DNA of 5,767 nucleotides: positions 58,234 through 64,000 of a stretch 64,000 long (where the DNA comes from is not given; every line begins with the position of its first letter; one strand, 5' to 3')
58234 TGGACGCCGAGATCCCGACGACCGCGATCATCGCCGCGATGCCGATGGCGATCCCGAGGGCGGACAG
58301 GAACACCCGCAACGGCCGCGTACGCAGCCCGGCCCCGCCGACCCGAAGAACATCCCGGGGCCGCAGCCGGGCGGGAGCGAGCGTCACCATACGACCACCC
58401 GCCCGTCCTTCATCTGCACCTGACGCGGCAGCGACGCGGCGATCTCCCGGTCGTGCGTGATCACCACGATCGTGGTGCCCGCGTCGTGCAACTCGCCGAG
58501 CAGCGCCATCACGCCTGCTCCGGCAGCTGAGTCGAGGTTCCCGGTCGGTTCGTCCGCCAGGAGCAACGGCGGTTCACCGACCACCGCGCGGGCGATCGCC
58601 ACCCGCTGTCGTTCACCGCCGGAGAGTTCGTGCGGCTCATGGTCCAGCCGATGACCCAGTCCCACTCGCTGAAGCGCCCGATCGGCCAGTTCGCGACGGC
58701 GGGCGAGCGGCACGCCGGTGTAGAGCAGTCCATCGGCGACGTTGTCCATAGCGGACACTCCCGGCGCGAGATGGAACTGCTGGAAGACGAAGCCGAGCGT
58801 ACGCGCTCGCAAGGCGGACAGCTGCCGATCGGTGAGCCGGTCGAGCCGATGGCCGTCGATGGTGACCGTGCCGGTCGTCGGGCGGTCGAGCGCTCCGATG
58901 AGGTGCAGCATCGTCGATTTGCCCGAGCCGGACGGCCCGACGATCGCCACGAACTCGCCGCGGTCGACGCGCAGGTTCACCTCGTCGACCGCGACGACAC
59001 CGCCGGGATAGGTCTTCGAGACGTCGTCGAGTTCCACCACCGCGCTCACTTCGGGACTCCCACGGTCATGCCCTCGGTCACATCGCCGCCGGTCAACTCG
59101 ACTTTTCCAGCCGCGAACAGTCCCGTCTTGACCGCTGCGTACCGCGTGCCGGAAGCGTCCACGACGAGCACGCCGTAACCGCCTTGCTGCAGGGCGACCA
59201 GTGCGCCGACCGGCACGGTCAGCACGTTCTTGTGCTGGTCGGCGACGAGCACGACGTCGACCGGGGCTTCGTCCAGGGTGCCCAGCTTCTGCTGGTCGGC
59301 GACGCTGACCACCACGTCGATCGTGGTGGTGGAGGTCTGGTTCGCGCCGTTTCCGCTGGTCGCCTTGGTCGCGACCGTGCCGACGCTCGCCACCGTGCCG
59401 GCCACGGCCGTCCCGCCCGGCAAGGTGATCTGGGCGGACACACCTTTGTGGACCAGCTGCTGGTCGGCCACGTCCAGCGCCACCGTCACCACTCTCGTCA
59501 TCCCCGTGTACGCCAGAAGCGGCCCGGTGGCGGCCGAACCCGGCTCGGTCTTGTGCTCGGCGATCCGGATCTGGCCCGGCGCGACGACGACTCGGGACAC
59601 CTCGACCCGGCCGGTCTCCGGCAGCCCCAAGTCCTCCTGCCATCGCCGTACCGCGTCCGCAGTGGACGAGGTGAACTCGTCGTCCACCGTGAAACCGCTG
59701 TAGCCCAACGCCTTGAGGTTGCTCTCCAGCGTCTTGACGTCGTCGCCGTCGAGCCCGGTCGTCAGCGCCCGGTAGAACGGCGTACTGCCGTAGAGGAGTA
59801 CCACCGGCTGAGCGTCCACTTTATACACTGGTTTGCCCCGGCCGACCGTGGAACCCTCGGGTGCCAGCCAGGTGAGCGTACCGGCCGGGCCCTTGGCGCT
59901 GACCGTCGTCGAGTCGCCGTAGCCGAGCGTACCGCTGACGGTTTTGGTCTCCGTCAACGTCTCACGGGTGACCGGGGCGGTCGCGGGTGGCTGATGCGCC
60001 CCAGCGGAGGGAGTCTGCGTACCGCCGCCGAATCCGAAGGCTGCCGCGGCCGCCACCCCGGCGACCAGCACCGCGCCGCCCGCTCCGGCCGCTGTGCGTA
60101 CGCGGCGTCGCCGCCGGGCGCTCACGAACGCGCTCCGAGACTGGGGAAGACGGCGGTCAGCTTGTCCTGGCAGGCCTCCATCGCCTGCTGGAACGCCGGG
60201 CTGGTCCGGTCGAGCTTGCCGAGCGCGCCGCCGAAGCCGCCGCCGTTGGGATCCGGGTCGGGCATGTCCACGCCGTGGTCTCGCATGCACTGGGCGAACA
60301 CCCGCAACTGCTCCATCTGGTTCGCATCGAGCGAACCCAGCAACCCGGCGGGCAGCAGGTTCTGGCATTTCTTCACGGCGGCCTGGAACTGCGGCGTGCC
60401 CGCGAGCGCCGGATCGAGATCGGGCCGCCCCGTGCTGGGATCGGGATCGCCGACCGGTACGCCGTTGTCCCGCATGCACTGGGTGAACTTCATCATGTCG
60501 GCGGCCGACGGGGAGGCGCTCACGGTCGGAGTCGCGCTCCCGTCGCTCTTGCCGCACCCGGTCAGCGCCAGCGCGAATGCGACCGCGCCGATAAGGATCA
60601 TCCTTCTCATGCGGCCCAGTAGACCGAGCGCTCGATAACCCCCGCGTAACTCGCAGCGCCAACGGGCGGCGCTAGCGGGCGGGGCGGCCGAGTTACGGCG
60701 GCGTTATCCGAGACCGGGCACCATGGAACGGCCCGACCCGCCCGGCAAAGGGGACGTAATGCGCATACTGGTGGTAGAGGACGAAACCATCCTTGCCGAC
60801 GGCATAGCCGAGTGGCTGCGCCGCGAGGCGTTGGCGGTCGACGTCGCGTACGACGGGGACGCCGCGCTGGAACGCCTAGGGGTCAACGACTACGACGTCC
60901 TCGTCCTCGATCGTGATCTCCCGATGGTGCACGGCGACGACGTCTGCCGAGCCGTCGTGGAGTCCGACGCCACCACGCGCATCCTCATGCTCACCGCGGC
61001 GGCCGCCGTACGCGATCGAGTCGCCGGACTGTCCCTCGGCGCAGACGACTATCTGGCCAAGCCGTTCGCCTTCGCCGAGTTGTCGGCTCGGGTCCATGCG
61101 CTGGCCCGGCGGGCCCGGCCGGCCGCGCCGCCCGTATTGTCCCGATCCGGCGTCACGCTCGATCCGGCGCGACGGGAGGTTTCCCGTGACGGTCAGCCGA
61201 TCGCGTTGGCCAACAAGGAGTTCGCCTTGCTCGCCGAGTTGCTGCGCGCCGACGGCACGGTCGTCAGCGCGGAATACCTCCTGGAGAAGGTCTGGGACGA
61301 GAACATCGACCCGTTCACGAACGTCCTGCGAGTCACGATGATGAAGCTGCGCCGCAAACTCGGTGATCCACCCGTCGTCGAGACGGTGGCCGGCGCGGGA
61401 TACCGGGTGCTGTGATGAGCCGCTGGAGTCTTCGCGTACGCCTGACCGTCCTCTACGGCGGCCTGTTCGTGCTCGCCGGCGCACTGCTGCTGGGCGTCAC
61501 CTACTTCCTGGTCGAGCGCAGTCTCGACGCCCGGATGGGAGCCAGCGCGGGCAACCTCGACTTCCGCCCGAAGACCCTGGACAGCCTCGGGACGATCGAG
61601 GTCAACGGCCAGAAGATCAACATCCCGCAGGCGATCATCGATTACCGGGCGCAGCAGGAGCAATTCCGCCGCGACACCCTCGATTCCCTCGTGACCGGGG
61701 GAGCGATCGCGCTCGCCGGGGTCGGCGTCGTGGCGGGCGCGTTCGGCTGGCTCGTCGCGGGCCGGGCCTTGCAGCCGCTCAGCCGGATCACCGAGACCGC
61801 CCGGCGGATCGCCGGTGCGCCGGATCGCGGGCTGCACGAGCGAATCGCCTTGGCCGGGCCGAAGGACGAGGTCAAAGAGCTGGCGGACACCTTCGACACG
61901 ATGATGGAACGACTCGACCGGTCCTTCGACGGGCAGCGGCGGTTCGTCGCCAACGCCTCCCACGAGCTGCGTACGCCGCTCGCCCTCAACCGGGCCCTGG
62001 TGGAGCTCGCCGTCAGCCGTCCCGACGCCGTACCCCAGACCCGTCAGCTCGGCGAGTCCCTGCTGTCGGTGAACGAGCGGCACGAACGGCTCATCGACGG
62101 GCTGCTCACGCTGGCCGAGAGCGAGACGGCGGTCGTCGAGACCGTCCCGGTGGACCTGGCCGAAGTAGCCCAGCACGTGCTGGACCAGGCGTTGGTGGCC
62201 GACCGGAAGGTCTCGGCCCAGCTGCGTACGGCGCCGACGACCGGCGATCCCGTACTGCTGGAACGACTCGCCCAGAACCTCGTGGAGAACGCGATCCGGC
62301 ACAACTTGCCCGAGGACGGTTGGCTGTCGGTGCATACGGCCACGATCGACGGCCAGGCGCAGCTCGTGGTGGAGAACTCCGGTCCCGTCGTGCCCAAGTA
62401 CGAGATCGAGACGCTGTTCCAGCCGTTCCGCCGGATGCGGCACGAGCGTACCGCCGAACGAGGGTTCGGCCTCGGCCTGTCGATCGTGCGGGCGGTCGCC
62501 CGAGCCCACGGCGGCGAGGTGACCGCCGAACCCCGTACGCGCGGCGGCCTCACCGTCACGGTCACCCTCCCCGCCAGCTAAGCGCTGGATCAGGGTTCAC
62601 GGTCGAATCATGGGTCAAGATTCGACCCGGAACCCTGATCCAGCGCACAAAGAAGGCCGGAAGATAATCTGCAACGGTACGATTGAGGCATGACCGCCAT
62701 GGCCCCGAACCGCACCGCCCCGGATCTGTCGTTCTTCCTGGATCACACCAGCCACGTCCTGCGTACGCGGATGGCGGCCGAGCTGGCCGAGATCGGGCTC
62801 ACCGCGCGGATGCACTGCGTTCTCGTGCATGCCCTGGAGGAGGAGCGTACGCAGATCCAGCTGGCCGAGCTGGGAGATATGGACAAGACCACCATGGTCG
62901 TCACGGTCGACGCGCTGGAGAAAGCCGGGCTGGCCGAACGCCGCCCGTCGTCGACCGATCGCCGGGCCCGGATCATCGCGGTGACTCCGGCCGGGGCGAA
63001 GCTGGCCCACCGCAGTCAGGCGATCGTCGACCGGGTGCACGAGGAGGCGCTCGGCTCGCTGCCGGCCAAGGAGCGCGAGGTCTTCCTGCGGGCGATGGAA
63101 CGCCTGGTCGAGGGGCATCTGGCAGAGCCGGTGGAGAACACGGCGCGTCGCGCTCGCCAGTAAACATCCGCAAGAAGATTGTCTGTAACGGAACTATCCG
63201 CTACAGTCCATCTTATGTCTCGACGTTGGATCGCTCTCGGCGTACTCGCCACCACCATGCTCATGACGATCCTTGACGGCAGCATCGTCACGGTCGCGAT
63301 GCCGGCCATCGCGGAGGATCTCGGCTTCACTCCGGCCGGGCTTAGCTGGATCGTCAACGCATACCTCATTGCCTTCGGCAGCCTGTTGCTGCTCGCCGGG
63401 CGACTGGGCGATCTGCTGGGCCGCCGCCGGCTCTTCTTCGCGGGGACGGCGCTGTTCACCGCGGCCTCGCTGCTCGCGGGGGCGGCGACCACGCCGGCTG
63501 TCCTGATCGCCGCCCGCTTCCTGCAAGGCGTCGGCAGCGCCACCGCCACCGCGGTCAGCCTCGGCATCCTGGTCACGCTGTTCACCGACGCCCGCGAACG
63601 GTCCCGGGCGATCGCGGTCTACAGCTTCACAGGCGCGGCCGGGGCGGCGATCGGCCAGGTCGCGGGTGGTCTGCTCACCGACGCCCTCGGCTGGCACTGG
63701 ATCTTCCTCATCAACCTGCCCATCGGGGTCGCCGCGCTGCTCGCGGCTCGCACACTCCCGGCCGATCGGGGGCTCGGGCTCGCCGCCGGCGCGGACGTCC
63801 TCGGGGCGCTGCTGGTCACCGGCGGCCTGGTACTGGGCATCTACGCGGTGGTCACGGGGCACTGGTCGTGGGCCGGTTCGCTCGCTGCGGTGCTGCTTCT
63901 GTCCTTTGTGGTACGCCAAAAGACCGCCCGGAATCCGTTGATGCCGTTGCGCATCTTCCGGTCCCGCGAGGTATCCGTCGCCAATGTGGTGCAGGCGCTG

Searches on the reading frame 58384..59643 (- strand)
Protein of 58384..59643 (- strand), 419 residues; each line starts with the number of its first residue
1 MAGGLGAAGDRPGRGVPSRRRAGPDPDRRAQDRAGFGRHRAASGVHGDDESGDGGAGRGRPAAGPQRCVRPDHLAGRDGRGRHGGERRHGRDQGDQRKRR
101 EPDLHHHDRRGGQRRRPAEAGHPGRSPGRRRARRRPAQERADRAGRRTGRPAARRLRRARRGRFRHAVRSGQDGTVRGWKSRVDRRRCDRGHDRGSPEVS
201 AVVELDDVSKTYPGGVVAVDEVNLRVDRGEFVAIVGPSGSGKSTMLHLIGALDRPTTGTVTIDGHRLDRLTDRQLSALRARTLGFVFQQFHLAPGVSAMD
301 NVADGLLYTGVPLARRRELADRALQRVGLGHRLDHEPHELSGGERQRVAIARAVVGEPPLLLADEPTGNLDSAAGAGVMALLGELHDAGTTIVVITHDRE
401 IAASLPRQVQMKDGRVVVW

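Call 100: search_protein_families(library=pfam, proteins=[window:58384-59643:-], max_evalue=0.0001)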
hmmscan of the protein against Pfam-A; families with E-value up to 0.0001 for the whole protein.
window:58384-59643:- (419 aa): 2 families
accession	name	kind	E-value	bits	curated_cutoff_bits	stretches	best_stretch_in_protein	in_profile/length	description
PF00005.33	ABC_tran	-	4.9e-34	118.3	25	1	220-367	2-136/137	ABC transporter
PF02463.25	SMC_N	-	2e-05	24.6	40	0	337-410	134-210/220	RecF/RecN/SMC N terminal domain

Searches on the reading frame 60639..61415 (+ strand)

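Call 75: search_protein_families(library=pfam, proteins=[window:60639-61415:+], max_evalue=0.00001)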
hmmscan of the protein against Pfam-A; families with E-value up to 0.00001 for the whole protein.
window:60639-61415:+ (258 aa): 2 families
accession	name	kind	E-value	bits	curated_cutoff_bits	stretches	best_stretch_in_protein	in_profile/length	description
PF00072.30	Response_reg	-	2e-25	89.5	30.2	1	43-152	1-110/111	Response regulator receiver domain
PF00486.34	Trans_reg_C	-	3.1e-20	72.5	26.2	1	185-256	1-76/77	Transcriptional regulatory protein, C terminal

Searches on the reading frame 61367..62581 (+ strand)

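Call 75: search_protein_families(library=pfam, proteins=[window:61367-62581:+], max_evalue=0.00001)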
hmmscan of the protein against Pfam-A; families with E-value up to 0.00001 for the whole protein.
window:61367-62581:+ (404 aa): 3 families
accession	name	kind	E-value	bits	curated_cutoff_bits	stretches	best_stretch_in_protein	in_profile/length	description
PF02518.31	HATPase_c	-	1.8e-24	86.7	26.4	1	293-403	1-109/111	Histidine kinase-, DNA gyrase B-, and HSP90-like ATPase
PF00512.31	HisKA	-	2.6e-10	40.6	26.9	1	190-253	2-64/66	His Kinase A (phospho-acceptor) domain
PF00672.30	HAMP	-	5.8e-10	39.8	25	1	129-184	1-52/53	HAMP domain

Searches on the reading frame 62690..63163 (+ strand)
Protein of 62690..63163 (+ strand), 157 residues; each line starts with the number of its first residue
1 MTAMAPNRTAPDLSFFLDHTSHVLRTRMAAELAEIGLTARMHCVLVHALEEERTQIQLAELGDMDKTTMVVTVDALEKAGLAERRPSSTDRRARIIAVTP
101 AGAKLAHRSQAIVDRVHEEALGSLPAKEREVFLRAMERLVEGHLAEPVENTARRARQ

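Call 100: search_protein_families(library=pfam, proteins=[window:62690-63163:+], max_evalue=0.0001)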
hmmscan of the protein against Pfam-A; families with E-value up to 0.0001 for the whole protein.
window:62690-63163:+ (157 aa): 3 families
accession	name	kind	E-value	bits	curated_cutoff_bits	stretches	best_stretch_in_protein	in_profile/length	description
PF12802.13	MarR_2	-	6.8e-10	39.4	27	1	36-93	2-61/61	MarR family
PF01047.28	MarR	-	1.7e-08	34.7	24.6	1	54-92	19-57/59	MarR family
PF13463.12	HTH_27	-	9.9e-05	23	22.2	0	46-102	9-68/68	Winged helix DNA-binding domain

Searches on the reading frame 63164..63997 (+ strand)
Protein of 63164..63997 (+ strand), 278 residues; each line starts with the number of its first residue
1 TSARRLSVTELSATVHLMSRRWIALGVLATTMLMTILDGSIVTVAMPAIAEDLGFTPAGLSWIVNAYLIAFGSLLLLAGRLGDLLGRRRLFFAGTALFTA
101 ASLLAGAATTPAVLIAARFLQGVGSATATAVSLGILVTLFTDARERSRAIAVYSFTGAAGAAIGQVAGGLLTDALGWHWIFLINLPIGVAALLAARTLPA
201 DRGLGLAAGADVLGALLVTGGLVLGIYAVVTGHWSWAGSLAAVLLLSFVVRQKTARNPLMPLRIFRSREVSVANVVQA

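Call 100: search_protein_families(library=pfam, proteins=[window:63164-63997:+], max_evalue=0.0001)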
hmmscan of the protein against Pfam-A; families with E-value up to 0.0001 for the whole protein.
window:63164-63997:+ (278 aa): 2 families
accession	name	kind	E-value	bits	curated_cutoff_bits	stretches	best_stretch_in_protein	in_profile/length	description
PF07690.21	MFS_1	-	5.4e-35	121.4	33.4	1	29-198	2-172/347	Major Facilitator Superfamily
PF00083.30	Sugar_tr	-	1.9e-07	30.8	22.3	1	61-198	49-191/452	Sugar (and other) transporter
